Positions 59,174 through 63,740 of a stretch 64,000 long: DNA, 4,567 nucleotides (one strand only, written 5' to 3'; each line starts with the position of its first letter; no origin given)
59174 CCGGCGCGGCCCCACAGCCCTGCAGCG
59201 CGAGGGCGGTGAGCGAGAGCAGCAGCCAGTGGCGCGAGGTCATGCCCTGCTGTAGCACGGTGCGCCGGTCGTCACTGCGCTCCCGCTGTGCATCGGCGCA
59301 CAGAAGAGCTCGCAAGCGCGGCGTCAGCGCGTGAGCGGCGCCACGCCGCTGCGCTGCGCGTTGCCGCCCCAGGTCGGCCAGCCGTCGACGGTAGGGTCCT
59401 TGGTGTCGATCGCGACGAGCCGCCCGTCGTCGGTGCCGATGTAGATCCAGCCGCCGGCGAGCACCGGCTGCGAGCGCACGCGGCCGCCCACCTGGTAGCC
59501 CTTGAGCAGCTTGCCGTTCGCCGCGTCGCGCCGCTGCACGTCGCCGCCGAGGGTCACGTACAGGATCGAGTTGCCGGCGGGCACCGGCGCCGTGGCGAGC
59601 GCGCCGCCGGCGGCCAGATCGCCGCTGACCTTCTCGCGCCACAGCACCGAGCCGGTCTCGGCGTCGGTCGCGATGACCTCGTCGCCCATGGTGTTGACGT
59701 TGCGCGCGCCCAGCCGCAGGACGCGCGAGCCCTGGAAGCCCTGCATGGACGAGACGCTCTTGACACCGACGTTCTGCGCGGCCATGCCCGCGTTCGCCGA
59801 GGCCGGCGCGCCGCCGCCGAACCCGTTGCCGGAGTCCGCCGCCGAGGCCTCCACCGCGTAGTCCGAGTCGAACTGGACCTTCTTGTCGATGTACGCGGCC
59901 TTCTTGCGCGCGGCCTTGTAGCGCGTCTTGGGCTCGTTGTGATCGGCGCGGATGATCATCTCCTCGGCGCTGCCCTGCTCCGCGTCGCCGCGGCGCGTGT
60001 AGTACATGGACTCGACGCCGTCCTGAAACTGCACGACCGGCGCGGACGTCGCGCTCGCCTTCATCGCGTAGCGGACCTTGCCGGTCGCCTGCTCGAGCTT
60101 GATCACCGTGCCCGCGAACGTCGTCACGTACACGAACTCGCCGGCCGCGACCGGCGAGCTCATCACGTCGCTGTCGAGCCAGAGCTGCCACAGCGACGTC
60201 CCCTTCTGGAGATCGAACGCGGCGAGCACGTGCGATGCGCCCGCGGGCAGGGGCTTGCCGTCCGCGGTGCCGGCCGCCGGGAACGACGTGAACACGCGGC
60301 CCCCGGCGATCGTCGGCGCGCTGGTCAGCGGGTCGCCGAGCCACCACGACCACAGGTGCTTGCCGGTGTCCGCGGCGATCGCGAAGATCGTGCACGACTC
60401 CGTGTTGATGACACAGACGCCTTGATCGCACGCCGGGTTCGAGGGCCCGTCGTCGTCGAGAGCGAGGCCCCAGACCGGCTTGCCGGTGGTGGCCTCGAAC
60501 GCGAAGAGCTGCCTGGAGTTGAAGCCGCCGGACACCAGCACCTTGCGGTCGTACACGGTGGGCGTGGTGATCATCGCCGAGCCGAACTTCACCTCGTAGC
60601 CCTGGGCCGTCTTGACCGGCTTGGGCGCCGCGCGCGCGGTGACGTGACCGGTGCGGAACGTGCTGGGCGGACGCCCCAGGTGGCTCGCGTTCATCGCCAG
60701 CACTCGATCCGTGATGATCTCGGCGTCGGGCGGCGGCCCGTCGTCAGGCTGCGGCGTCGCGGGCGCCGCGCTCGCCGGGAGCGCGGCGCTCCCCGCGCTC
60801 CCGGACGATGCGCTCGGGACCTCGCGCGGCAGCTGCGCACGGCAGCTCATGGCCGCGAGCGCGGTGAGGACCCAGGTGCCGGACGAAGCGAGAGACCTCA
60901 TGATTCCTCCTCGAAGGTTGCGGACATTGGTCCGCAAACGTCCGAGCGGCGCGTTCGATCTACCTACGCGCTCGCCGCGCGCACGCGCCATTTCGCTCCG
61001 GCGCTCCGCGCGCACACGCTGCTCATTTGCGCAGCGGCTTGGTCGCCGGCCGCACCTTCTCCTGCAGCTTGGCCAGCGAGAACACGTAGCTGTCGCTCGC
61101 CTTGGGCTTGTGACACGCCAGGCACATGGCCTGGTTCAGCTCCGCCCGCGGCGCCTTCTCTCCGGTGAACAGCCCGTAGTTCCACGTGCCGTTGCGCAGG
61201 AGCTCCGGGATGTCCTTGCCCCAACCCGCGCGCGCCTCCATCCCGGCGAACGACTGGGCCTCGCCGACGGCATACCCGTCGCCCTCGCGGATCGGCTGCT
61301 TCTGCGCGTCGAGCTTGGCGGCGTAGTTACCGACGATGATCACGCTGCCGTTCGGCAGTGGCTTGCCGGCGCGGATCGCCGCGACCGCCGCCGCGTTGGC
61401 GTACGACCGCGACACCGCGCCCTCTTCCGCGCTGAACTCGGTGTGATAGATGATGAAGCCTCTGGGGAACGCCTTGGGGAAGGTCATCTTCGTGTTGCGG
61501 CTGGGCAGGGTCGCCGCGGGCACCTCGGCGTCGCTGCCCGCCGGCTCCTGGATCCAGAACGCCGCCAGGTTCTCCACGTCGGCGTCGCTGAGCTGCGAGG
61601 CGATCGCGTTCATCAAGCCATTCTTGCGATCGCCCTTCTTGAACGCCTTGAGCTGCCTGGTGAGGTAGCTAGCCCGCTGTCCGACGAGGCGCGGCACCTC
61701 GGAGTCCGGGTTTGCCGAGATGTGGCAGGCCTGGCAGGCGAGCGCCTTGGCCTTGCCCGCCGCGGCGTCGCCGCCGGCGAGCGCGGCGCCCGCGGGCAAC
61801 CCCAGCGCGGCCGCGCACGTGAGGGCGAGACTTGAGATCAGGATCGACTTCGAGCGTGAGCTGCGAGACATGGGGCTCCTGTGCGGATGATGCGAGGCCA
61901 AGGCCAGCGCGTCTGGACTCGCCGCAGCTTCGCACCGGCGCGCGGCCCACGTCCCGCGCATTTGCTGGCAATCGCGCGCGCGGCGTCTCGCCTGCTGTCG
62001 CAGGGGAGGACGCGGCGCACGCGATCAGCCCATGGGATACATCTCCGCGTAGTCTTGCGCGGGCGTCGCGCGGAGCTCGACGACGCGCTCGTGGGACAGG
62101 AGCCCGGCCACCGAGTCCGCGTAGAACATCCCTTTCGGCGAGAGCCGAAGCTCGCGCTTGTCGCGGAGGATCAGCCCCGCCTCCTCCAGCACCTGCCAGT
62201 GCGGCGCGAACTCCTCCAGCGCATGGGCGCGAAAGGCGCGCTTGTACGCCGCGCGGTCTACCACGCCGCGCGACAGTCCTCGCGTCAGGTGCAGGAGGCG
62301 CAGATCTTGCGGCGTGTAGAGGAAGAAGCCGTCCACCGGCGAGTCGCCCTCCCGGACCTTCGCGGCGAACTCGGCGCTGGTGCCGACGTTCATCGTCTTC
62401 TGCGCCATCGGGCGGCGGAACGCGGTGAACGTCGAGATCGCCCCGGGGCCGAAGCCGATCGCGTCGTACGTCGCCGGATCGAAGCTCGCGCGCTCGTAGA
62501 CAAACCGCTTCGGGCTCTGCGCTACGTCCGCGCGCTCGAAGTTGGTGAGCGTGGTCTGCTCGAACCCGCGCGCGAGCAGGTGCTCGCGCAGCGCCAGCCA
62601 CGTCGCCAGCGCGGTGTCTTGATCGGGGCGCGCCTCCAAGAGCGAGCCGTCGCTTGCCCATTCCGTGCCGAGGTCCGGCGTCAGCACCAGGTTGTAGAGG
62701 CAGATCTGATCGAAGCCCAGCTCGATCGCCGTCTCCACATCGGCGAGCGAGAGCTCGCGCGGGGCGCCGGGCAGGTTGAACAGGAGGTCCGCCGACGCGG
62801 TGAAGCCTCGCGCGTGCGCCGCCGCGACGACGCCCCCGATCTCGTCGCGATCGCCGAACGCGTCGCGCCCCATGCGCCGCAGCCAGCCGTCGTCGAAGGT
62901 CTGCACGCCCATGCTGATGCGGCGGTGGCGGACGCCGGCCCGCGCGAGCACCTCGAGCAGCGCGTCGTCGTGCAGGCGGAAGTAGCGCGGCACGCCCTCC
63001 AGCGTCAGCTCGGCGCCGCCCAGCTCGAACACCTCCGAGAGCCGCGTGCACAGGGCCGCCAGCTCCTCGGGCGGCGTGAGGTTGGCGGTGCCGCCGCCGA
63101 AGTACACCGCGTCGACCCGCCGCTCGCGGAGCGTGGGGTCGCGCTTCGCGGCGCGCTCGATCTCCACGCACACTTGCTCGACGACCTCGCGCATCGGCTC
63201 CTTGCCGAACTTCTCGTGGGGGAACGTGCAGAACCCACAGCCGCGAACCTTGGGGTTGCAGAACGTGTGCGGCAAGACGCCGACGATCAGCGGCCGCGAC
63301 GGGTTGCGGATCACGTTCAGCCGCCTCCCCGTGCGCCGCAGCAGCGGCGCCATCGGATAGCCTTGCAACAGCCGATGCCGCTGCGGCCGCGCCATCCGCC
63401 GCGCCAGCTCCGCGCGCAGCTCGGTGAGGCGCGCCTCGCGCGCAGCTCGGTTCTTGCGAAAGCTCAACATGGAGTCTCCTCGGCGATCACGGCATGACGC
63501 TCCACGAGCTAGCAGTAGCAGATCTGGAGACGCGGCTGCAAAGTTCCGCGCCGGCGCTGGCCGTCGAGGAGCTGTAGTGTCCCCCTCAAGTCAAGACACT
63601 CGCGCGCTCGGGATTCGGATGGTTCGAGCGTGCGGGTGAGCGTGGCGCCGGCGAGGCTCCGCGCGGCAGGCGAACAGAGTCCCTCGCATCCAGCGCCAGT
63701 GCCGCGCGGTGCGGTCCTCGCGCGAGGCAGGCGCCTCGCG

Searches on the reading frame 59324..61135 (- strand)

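Call 19: search_protein_families(library=pfam, proteins=[window:59324-61135:-], max_evalue=0.001)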
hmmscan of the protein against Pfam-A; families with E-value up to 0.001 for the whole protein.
window:59324-61135:- (603 aa): 3 families
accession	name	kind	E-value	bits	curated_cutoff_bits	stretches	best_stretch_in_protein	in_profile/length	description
PF13360.13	PQQ_2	-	5.1e-27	95.5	27.6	3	483-580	41-137/233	Outer membrane protein assembly factor BamB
PF13570.13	Beta-prop_ACSF4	-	1.4e-21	77.7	133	3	486-582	30-124/329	Beta-alanine-activating enzyme, beta-propeller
PF01011.28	PQQ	-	3.4e-13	49.6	26.7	0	172-235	522-585/595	Glucose/ethanol/alcohol dehydrogenase, beta-propeller domain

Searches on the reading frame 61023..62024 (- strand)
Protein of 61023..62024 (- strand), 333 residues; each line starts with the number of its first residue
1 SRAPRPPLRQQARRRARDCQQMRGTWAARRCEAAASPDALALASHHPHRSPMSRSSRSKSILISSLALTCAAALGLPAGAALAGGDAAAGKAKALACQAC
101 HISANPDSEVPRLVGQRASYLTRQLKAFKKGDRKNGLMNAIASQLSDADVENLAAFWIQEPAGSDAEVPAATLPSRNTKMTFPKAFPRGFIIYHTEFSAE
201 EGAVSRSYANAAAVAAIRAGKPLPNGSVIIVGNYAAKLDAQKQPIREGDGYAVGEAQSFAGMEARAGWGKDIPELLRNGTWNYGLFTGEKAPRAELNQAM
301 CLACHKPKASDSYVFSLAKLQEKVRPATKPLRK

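Call 19: search_protein_families(library=pfam, proteins=[window:61023-62024:-], max_evalue=0.001)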
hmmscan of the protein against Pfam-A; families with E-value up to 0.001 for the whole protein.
window:61023-62024:- (333 aa): 3 families
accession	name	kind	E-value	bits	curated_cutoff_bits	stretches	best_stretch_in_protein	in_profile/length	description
PF16694.10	Cytochrome_P460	-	1.8e-16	61.1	27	1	190-316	8-125/125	Cytochrome P460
PF13442.11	Cytochrome_CBB3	-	5.7e-08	33.4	27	1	96-156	13-67/68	Cytochrome C oxidase, cbb3-type, subunit III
PF00034.26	Cytochrom_C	-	7.6e-05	24.4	21.3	0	88-156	2-85/90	Cytochrome c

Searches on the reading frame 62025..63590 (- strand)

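Call 19: search_protein_families(library=pfam, proteins=[window:62025-63590:-], max_evalue=0.001)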
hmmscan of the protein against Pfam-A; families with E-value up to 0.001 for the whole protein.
window:62025-63590:- (521 aa): 1 family
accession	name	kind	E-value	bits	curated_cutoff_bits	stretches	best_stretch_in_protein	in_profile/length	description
PF04055.27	Radical_SAM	-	2e-11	44.8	29.5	1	110-277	6-155/166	Radical SAM superfamily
